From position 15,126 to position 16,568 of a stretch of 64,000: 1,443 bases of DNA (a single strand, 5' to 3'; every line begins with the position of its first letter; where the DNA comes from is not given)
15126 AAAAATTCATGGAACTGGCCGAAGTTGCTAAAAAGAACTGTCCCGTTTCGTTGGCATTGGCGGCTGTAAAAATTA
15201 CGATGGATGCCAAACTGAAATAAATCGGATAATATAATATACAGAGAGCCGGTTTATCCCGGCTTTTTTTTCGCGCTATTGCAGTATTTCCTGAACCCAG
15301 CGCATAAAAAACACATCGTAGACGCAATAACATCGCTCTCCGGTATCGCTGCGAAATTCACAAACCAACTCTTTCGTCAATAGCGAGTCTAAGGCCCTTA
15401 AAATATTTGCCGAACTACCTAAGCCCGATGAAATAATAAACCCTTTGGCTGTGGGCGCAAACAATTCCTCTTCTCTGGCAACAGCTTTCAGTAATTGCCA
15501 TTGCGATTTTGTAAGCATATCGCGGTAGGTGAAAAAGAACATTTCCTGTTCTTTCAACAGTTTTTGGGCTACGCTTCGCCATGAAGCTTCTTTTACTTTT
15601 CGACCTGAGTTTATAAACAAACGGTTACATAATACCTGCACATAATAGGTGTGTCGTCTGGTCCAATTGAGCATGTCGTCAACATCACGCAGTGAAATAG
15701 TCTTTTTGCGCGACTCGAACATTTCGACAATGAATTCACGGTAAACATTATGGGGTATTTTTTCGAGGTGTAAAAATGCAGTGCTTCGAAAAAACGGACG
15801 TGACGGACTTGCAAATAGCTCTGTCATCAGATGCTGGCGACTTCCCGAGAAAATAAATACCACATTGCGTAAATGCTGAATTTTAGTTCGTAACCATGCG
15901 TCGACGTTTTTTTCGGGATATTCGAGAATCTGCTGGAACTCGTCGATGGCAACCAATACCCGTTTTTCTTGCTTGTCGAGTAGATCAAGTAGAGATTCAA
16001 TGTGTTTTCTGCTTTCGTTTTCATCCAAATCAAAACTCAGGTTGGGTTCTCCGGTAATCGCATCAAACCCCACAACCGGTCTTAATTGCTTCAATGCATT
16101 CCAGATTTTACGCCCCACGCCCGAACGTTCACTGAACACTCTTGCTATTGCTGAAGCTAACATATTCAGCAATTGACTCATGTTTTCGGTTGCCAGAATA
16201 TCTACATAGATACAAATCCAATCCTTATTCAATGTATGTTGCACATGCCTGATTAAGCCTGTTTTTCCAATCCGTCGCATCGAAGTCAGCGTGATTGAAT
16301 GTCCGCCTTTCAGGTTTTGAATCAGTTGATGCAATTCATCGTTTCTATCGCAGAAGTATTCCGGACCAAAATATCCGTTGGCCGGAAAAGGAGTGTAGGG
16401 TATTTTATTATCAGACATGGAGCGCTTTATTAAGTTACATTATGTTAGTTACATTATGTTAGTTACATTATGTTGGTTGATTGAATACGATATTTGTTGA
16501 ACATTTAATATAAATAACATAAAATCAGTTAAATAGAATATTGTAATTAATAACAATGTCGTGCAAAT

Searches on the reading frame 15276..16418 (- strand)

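Call 21: search_protein_families(library=pfam, proteins=[window:15276-16418:-], max_evalue=0.00001)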
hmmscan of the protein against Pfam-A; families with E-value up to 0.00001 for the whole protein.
window:15276-16418:- (380 aa): 3 families
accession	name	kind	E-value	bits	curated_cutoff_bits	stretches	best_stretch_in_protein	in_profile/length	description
PF01637.24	ATPase_2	-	3.9e-11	43.6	33.2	1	22-253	1-215/225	ATPase domain predominantly from Archaea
PF13173.12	AAA_14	-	9.4e-08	32.6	27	0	126-200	32-105/129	AAA domain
PF13401.12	AAA_22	-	3.6e-06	27.8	27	0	40-194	6-124/130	AAA domain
